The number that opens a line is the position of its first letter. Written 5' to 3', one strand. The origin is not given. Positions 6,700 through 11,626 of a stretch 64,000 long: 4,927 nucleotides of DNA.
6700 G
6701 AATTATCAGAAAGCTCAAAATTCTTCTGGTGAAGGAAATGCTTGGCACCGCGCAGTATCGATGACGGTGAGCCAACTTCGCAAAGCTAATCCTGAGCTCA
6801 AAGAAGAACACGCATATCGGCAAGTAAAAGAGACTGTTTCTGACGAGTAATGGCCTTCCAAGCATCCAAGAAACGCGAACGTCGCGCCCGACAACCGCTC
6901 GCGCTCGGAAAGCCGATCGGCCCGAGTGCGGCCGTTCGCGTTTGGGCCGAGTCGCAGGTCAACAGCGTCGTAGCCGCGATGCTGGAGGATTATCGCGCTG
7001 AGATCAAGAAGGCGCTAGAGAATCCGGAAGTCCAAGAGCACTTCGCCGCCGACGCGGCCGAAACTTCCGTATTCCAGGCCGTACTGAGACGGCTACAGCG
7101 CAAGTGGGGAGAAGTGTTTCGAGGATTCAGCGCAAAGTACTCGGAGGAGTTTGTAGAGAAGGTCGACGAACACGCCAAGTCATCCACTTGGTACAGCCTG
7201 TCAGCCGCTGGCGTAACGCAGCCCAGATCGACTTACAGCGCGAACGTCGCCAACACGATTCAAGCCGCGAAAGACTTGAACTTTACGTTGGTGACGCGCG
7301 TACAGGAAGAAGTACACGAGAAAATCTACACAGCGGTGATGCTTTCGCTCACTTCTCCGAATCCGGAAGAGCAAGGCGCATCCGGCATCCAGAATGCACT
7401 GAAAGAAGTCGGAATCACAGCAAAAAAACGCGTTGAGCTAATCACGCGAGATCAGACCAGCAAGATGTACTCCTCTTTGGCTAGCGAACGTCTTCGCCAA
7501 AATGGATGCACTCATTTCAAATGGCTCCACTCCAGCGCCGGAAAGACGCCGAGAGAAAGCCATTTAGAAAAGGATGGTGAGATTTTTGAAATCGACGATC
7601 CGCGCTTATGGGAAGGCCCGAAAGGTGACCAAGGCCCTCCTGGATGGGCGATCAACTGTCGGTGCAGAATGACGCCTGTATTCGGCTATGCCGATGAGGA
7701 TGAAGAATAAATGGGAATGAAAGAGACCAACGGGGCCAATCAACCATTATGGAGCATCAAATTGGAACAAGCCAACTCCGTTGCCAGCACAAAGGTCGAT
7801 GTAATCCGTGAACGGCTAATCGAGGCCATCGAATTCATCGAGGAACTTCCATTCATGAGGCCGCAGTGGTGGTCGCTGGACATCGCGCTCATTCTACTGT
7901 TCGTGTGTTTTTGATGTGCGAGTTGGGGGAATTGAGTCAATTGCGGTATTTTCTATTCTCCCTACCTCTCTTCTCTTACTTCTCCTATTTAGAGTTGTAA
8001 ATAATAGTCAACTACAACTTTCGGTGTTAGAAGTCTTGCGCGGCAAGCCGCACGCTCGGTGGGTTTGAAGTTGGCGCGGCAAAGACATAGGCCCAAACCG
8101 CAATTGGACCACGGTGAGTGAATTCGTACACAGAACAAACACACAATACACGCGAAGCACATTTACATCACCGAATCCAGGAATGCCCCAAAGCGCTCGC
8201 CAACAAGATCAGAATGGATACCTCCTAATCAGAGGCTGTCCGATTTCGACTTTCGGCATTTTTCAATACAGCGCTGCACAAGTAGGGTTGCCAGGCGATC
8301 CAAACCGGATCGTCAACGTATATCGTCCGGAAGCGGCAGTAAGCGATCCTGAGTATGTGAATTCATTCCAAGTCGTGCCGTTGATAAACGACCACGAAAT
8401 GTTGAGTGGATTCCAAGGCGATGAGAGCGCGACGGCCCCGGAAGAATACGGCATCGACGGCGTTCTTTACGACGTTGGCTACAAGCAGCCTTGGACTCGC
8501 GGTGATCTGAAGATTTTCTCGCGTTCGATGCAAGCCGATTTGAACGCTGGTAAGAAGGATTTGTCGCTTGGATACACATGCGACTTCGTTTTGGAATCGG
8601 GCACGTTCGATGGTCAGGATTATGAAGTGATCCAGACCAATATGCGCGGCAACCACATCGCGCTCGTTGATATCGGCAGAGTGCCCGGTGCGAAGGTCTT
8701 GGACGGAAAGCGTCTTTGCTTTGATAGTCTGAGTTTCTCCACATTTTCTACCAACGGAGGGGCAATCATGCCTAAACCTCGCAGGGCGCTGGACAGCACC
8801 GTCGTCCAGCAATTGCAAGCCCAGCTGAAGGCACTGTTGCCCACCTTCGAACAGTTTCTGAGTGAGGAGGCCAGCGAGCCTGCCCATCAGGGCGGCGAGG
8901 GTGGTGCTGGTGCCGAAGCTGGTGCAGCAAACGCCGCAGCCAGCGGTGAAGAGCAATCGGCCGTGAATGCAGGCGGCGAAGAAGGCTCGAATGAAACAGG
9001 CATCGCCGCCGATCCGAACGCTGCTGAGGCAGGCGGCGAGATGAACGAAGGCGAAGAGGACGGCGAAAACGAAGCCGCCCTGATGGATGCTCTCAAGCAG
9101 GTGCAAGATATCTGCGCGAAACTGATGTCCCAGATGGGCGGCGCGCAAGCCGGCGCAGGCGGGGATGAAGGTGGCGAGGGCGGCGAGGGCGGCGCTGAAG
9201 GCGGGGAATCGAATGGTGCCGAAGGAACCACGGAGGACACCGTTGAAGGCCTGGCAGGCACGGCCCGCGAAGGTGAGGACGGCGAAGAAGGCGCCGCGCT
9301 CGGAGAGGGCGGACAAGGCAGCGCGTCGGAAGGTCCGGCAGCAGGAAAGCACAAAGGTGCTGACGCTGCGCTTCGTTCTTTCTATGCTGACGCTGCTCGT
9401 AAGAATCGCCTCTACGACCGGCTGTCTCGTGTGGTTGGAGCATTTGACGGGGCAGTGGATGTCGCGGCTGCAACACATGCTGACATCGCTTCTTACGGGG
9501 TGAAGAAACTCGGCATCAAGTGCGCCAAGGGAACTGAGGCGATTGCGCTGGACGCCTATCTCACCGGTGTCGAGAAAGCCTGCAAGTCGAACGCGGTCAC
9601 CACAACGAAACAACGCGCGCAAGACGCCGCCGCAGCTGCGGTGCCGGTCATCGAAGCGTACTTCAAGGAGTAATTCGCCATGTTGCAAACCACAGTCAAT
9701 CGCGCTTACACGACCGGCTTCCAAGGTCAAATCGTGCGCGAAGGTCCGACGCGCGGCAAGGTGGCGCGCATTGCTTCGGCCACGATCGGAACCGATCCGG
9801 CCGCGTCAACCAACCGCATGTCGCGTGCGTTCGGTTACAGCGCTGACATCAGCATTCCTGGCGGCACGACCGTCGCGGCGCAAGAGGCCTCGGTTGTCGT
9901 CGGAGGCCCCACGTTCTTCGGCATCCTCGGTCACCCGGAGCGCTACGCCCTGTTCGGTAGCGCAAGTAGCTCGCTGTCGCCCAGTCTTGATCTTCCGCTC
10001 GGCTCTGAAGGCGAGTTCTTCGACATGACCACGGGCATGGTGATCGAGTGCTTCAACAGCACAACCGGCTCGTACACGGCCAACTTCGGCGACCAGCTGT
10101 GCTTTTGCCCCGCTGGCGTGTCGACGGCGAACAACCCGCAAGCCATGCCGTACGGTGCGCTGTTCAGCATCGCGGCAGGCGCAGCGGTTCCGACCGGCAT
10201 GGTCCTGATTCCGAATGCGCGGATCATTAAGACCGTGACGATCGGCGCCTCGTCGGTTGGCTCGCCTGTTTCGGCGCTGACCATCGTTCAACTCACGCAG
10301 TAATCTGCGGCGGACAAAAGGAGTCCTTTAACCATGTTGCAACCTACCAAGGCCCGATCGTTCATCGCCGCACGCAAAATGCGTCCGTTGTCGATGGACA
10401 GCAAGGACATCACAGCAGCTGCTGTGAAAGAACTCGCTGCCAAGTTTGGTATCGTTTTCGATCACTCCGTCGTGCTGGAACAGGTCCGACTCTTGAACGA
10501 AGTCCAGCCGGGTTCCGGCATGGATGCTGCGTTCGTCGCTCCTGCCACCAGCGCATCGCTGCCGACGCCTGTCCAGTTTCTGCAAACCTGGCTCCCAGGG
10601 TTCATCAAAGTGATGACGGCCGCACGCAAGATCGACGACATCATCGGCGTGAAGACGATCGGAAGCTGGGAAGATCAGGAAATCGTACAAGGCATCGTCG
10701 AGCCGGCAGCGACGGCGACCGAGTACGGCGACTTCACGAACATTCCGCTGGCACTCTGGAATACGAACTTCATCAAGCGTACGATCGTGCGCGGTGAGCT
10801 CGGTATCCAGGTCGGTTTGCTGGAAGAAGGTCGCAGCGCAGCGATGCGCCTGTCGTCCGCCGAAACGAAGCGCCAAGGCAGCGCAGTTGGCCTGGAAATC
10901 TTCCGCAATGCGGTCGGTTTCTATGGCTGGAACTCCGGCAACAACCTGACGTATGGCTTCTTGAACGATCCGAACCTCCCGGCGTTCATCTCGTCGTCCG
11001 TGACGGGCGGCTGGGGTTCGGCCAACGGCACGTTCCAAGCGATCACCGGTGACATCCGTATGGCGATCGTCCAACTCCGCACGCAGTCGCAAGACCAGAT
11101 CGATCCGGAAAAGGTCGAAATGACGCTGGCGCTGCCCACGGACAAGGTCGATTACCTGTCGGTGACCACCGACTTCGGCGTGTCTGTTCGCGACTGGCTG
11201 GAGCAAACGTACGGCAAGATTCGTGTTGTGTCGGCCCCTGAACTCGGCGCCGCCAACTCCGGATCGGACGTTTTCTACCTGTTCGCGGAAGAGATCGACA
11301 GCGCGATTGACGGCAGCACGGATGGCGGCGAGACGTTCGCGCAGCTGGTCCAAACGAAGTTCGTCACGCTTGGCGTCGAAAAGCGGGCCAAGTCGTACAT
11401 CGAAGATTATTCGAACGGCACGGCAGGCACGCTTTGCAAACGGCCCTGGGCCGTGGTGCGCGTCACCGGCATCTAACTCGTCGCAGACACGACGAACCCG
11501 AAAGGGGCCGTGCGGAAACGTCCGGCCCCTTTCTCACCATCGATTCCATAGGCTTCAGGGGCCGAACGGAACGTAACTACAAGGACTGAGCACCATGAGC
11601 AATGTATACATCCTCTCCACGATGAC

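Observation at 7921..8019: Duplicated ~95-bp tripartite non-coding element upstream of two late units (also 58048-58151)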

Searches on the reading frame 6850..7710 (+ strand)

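Call 13: search_protein_families(library=phrogs, proteins=[window:6850-7710:+])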
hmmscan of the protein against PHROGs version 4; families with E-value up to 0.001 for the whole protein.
window:6850-7710:+ (286 aa): 10 families
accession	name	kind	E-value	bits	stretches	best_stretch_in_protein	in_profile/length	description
phrog_324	-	head and packaging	1.1e-68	233.7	1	1-284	50-324/624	head morphogenesis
phrog_15127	-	head and packaging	1.8e-22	80.6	1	32-277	7-251/602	head protein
phrog_2468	-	head and packaging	3.2e-16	60.7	1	36-278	31-273/303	head morphogenesis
phrog_595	-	head and packaging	8.7e-16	59.3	1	45-284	72-304/513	head maturation protease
phrog_4529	-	head and packaging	6.5e-14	53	1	128-283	142-293/533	minor head protein and DNA pilot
phrog_6577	-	unknown function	4.8e-08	32.8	1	77-280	33-232/1066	-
phrog_2662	-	head and packaging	1.3e-07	31.6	1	28-280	487-711/717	portal protein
phrog_859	-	head and packaging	3.6e-05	23.5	0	147-277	152-289/807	portal protein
phrog_220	-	head and packaging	9.1e-05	21.6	1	127-276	914-1064/1338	minor head protein and DNA pilot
phrog_115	-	head and packaging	0.00048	20.4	0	190-285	237-325/665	minor head protein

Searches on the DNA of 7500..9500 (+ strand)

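Call 4: search_dna_similar(query=window:7500-9500:+, collection=phages, mode=near, max_rows=30)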
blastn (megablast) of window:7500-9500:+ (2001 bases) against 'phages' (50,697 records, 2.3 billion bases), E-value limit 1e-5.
Records with a match: 5; places in all: 5; records where one place covers at least 80% of the query: 0.
Best place of each record, by identity: 80-90% 5.
By first word of the organism name: Serratia 5.
By host as written in the record: Serratia marcescens 3; Serratia marcescens Tom1 1; Serratia marcescens strain KKP 3687 1.
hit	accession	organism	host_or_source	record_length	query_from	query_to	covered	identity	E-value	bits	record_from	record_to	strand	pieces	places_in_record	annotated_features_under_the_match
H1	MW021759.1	Serratia phage vB_SmaM_Hera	Serratia marcescens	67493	1880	1948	3%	84.1%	2e-8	68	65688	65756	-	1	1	prohead protease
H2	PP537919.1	Serratia phage WR01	Serratia marcescens Tom1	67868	1880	1942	3%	85.7%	2e-8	68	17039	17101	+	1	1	head maturation protease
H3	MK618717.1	Serratia phage MTx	Serratia marcescens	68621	1880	1942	3%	85.7%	2e-8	68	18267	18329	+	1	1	putative prohead core protease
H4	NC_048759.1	Serratia phage MTx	Serratia marcescens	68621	1880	1942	3%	85.7%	2e-8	68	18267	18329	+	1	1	head maturation protease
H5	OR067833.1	Serratia phage KKP 3709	Serratia marcescens strain KKP 3687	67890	1880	1942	3%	85.7%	2e-8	68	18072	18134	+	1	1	hypothetical protein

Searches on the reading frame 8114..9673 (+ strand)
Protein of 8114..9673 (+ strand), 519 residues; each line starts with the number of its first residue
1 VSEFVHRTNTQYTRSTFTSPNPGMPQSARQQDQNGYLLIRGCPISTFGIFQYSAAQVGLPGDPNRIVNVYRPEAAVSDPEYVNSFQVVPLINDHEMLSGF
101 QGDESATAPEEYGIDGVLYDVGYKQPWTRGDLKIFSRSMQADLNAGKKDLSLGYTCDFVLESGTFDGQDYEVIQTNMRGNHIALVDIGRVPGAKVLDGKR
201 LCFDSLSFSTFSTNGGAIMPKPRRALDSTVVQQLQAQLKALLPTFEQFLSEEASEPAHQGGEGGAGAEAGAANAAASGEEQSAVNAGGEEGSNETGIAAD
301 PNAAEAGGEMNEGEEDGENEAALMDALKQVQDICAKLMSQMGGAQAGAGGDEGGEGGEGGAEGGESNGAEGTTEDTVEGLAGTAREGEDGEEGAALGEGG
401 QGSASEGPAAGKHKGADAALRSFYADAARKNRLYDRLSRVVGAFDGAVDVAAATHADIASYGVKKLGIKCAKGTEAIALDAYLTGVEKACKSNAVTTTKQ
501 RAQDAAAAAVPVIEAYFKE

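Call 13: search_protein_families(library=phrogs, proteins=[window:8114-9673:+])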
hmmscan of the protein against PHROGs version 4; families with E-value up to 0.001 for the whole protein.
window:8114-9673:+ (519 aa): 7 families
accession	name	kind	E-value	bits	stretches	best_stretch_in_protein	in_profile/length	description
phrog_3778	-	head and packaging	9.6e-139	464.9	1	20-518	150-589/593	head maturation protease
phrog_530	-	head and packaging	3.4e-32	113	1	21-298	28-255/390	head maturation protease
phrog_12864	-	head and packaging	1.5e-24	88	1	27-202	38-211/468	head maturation protease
phrog_2229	-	head and packaging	3e-24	87.1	1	26-341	13-341/428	head maturation protease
phrog_16985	-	unknown function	4.4e-17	63.3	1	34-190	18-166/436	-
phrog_1961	-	unknown function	1.2e-11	45.5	1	28-190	12-166/417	-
phrog_30637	-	unknown function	8.2e-05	21.6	1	27-190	737-897/1119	-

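Call 15: search_dna_similar(query=window:8114-9673:+, collection=phages, mode=protein, max_rows=50)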
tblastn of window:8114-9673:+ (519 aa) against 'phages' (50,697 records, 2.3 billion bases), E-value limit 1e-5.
Records with a match: 926; places in all: 927; records where one place covers at least 80% of the query: 0.
Best place of each record, by identity: 60-80% 2; <60% 924.
By first word of the organism name: Pseudomonas 308; Vibrio 267; Acinetobacter 84; Klebsiella 53; Xanthomonas 43; Escherichia 30; Burkholderia 23; Rhizobium 18; Ralstonia 11; Aeromonas 10; and 32 more.
By host as written in the record: - 285; Pseudomonas aeruginosa 117; Pseudomonas aeruginosa PAO1 86; Acinetobacter baumannii 40; Klebsiella pneumoniae 33; Pseudomonas sp. 28; Vibrio cyclitrophicus 16; Xanthomonas oryzae pv. oryzae 14; and 177 more.
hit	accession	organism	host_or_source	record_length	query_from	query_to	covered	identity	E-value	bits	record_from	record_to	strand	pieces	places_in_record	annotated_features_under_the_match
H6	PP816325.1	Xylella phage MATE2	Xylella fastidiosa A0PT1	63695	4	492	65%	57.1%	7e-83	352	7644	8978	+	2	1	head maturation protease | hypothetical protein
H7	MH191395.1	Xanthomonas phage XcP1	Xanthomonas campestris pv. campestris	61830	4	492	65%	57.1%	9e-83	352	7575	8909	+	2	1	hypothetical protein | promoter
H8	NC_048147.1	Xanthomonas phage XcP1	Xanthomonas campestris pv. campestris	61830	4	492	65%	57.1%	9e-83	352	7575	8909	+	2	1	head maturation protease | promoter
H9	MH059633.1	Xanthomonas phage Carpasina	Xanthomonas campestris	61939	4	492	65%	57.1%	1e-82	352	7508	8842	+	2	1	hypothetical protein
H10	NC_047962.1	Xanthomonas phage Carpasina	Xanthomonas campestris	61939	4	492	65%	57.1%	1e-82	352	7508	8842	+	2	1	head maturation protease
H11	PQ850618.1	Escherichia phage ManiWeber_Bas99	Escherichia coli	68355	26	518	65%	57.1%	2e-86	362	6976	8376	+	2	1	head maturation protease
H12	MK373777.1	Escherichia phage vB_EcoM_WFC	Escherichia coli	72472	26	518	65%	57.1%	2e-86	362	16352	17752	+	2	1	hypothetical protein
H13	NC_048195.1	Escherichia phage vB_EcoM_WFC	Escherichia coli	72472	26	518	65%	57.1%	2e-86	362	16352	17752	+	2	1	head maturation protease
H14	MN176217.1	Escherichia phage vB_Eco4M-7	Escherichia sp.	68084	26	518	65%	57.1%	2e-86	362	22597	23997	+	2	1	hypothetical protein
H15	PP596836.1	Escherichia phage vB_Eco4M-7n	Escherichia coli O157:H7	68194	26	518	65%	57.1%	2e-86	362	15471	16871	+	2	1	hypothetical protein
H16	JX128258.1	Escherichia phage ECML-117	Escherichia coli O157:H7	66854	26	518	65%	57.1%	3e-86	362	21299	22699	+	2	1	hypothetical protein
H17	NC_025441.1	Escherichia phage ECML-117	Escherichia coli O157:H7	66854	26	518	65%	57.1%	3e-86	362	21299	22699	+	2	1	head maturation protease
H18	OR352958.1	Escherichia phage AV128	Escherichia coli ESBL120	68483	26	518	65%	57.1%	4e-86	362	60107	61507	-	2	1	head and packaging protein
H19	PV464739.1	Escherichia phage RCIP0363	Escherichia coli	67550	26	518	65%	57.1%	4e-86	362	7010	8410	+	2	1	hypothetical protein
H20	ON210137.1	Escherichia phage EC150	Escherichia coli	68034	26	518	65%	57.1%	4e-86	362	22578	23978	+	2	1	head and packaging protein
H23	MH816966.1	Escherichia phage FEC19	Escherichia coli O157:H7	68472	26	518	65%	57.1%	4e-86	362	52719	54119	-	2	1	hypothetical protein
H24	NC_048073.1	Escherichia phage FEC19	Escherichia coli O157:H7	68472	26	518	65%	57.1%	4e-86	362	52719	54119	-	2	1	head maturation protease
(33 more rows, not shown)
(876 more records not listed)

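Call 16: get_annotated_region(hit=H7, flank=1500)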
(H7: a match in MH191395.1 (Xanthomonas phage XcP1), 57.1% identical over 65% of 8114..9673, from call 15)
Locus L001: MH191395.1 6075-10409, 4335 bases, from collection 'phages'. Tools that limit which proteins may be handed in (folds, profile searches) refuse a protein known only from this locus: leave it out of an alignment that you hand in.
description: Xanthomonas phage XcP1, complete genome.
organism: Xanthomonas phage XcP1 (NCBI taxid 2785027)
taxonomy: Viruses; Duplodnaviria; Heunggongvirae; Uroviricota; Caudoviricetes; Carpasinavirus; Carpasinavirus XcP1
host: Xanthomonas campestris pv. campestris; source: -; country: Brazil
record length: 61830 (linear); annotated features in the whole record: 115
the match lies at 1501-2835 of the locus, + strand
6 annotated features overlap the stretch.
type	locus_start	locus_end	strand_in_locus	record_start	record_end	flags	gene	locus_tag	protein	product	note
CDS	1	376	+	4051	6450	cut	-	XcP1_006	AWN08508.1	minor head protein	-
CDS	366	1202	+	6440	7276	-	-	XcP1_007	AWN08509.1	minor head protein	-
regulatory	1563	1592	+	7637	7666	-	-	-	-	promoter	Similar to TTGACA (N15-18)TATAAT with a 3 bp mismatch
CDS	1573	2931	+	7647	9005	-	-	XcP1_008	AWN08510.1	hypothetical protein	-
CDS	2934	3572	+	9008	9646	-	-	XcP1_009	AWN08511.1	hypothetical protein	-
CDS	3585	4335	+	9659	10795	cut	-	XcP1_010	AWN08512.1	hypothetical protein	-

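Call 17: get_annotated_region(hit=H6, flank=1500)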
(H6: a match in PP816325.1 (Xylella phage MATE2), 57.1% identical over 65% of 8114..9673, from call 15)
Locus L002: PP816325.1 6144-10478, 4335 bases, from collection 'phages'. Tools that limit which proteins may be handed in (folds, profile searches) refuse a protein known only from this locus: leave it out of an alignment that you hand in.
description: Xylella phage MATE2, complete genome.
organism: Xylella phage MATE2 (NCBI taxid 3237932)
taxonomy: Viruses; Duplodnaviria; Heunggongvirae; Uroviricota; Caudoviricetes; Carpasinavirus
host: Xylella fastidiosa A0PT1; source: sewage water; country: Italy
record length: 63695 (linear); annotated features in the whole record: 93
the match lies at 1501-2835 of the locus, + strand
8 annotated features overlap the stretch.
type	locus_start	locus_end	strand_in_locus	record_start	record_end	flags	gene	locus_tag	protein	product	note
CDS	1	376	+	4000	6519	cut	-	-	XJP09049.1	minor head protein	Derived using Geneious Prime 2024.0.0 'Annotate from Database' based on nucleotide similarity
CDS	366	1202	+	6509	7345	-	-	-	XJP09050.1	head morphogenesis protein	Derived using Geneious Prime 2024.0.0 'Annotate from Database' based on nucleotide similarity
CDS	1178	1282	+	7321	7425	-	-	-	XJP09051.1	hypothetical protein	Derived using Geneious Prime 2024.0.0 'Annotate from Database' based on nucleotide similarity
CDS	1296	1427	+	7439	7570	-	-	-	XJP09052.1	putative DNA methyltransferase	Derived using Geneious Prime 2024.0.0 'Annotate from Database' based on nucleotide similarity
CDS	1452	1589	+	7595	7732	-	-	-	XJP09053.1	hypothetical protein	Derived using Geneious Prime 2024.0.0 'Annotate from Database' based on nucleotide similarity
CDS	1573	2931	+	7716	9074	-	-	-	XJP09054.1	head maturation protease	Derived using Geneious Prime 2024.0.0 'Annotate from Database' based on nucleotide similarity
CDS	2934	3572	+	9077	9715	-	-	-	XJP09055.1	virion structural protein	Derived using Geneious Prime 2024.0.0 'Annotate from Database' based on nucleotide similarity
CDS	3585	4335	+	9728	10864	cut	-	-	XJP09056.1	major head protein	Derived using Geneious Prime 2024.0.0 'Annotate from Database' based on nucleotide similarity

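Call 20: find_related_loci(query=window:8114-9673:+, collection=viral_contigs, flank=3000)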
Query window:8114-9673:+ (519 aa) in viral_contigs; peptide patterns used: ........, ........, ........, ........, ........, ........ (x = any residue, [..] = any of these).
92 stretches matched a pattern; 26 encode a relative of the query (tblastn E <= 1e-3); 26 distinct loci.
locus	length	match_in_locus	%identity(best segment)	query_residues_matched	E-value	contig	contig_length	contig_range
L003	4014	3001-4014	99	1-338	0e+0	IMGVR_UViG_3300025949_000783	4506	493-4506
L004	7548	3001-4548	61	5-519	0e+0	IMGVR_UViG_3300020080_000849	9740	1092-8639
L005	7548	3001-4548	63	6-519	0e+0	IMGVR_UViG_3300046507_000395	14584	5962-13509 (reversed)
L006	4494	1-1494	63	25-519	0e+0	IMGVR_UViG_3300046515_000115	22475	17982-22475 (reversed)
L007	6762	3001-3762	77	5-259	3e-138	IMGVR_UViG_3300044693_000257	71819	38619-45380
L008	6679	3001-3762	73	5-259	2e-126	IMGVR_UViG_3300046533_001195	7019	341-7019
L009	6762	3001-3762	73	5-259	2e-126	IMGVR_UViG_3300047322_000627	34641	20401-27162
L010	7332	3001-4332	50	24-486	2e-124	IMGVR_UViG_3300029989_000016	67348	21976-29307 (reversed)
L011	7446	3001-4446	45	5-518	9e-122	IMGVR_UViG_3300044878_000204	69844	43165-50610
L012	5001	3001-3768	68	6-260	4e-116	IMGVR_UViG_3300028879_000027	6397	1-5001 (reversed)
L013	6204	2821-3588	68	6-260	3e-116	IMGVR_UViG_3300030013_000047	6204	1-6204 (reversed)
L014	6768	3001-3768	68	6-260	4e-116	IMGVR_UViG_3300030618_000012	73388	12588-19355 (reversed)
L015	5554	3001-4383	45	5-508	4e-116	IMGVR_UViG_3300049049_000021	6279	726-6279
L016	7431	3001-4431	45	22-517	3e-115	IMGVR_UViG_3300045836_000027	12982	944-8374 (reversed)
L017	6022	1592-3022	45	22-517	3e-115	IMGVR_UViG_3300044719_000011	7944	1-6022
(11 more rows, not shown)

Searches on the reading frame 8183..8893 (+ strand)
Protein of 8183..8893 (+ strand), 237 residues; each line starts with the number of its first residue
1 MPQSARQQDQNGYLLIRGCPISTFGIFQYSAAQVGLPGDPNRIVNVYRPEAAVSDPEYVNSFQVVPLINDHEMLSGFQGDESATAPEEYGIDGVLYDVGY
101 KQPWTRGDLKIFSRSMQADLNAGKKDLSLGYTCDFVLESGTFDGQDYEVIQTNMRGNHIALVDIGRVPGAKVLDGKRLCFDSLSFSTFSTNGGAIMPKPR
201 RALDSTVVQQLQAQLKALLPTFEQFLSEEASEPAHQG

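Call 66: find_related_loci(query=window:8183-8893:+, collection=metagenome_contigs, flank=1200)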
Query window:8183-8893:+ (237 aa) in metagenome_contigs; peptide patterns used: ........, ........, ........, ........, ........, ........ (x = any residue, [..] = any of these).
148 stretches matched a pattern; 20 encode a relative of the query (tblastn E <= 1e-3); 20 distinct loci.
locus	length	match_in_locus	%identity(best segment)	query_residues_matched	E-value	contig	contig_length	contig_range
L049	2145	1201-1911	100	1-237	6e-173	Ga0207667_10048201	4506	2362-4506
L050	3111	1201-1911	81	1-236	1e-140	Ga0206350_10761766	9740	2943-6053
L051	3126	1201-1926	71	1-237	1e-117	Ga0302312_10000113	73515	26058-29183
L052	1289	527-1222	67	1-229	1e-112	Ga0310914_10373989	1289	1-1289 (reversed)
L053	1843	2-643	68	17-232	3e-103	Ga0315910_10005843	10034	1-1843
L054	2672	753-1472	62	1-236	2e-101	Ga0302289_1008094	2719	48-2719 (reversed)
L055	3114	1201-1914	60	1-236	3e-96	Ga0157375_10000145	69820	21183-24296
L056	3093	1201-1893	60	1-236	2e-95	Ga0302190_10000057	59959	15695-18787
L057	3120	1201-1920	60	1-236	2e-92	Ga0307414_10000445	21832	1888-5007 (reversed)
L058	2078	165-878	54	4-237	1e-88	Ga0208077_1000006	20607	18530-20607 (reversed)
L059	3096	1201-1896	68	4-235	3e-108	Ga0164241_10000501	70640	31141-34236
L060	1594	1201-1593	66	4-132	1e-56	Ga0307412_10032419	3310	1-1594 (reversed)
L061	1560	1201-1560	69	1-120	3e-55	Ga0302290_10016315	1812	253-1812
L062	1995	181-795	38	5-210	1e-44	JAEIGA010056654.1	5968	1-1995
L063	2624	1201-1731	42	5-185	1e-44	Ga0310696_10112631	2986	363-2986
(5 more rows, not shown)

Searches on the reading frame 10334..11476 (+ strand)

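Call 13: search_protein_families(library=phrogs, proteins=[window:10334-11476:+])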
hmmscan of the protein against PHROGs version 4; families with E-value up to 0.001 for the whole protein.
window:10334-11476:+ (380 aa): 1 family
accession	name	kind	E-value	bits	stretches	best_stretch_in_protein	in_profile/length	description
phrog_264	-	head and packaging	3.8e-71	240.6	1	60-380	12-321/321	major head protein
